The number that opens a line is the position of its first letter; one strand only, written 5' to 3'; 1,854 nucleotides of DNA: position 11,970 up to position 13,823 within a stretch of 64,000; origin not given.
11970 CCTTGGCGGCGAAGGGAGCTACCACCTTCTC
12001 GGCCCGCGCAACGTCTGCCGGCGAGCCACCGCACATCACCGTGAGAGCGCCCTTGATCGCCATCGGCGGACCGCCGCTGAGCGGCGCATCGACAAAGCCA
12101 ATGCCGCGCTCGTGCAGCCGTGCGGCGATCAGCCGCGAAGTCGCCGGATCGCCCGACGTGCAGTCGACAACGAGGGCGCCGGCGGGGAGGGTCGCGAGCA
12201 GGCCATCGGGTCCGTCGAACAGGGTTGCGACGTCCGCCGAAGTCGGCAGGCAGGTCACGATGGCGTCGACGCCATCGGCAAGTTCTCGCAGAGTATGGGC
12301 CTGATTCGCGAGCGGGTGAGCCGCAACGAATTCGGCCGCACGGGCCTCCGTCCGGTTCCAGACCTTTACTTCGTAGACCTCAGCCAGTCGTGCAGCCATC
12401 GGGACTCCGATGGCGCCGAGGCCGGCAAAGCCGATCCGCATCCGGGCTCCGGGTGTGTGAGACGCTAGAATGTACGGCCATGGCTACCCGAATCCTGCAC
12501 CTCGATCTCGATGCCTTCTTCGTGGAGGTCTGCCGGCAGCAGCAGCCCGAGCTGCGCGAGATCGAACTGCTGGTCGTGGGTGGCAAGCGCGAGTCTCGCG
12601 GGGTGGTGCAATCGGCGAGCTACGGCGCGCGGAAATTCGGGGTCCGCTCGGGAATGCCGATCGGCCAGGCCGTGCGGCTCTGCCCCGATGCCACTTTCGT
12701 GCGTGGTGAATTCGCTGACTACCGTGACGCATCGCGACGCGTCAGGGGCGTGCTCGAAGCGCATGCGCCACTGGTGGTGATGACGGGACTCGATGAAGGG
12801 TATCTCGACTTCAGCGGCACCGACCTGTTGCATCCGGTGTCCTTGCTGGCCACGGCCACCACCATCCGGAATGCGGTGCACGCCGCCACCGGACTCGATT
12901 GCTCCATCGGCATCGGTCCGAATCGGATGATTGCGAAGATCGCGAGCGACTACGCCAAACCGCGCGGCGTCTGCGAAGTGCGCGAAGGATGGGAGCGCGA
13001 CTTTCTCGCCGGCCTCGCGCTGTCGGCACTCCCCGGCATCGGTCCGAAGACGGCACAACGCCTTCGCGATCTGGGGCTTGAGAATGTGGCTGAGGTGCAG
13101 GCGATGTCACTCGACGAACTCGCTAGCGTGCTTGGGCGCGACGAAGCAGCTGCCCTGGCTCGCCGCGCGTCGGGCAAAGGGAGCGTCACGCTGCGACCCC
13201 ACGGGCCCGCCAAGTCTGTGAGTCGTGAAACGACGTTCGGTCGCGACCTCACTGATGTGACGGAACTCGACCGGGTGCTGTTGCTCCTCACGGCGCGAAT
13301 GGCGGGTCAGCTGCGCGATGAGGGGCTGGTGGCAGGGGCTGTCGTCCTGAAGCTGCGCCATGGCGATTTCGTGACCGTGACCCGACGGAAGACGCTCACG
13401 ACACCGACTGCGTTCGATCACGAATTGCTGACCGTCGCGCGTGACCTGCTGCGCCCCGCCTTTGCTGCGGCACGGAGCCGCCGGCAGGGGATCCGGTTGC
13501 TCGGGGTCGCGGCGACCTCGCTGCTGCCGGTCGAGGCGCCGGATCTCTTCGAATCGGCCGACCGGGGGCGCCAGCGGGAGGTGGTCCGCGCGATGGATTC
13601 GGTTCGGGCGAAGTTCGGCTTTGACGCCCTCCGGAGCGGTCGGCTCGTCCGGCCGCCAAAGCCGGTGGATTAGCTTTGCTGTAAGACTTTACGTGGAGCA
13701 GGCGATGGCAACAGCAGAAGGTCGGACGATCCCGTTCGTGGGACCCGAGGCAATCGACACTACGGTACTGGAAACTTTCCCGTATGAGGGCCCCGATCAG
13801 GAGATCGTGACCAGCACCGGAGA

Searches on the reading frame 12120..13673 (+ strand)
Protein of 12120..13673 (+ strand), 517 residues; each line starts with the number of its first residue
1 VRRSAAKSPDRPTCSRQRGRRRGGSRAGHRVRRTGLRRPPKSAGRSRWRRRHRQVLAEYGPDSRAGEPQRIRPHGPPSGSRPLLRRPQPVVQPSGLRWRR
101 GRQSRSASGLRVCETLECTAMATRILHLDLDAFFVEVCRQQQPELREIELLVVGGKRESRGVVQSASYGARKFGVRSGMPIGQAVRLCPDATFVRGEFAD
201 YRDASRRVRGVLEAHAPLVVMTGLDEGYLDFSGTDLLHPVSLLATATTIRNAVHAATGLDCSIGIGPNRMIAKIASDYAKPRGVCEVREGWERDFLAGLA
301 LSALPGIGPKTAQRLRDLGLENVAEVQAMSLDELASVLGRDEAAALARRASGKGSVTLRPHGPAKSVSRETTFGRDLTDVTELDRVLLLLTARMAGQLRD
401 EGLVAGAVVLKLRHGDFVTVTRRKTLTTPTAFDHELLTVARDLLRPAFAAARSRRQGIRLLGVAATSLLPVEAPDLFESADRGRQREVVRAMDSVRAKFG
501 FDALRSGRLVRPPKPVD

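Call 63: search_protein_families(library=pfam, proteins=[window:12120-13673:+], max_evalue=0.00001)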
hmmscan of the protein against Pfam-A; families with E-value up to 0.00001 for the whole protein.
window:12120-13673:+ (517 aa): 4 families
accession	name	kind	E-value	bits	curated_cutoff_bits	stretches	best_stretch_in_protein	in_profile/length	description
PF00817.25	IMS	-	4.6e-39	134.1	23.2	1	128-277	1-148/148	impB/mucB/samB family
PF11799.13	IMS_C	-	9.4e-25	87.6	20.7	1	365-471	2-102/109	impB/mucB/samB family C-terminal domain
PF21999.2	IMS_HHH_1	-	7.8e-07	29.9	27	1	303-343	2-42/53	DNA polymerase-iota, thumb domain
PF14520.12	HHH_5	-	1.3e-06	29.2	27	1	300-344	3-49/57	Helix-hairpin-helix domain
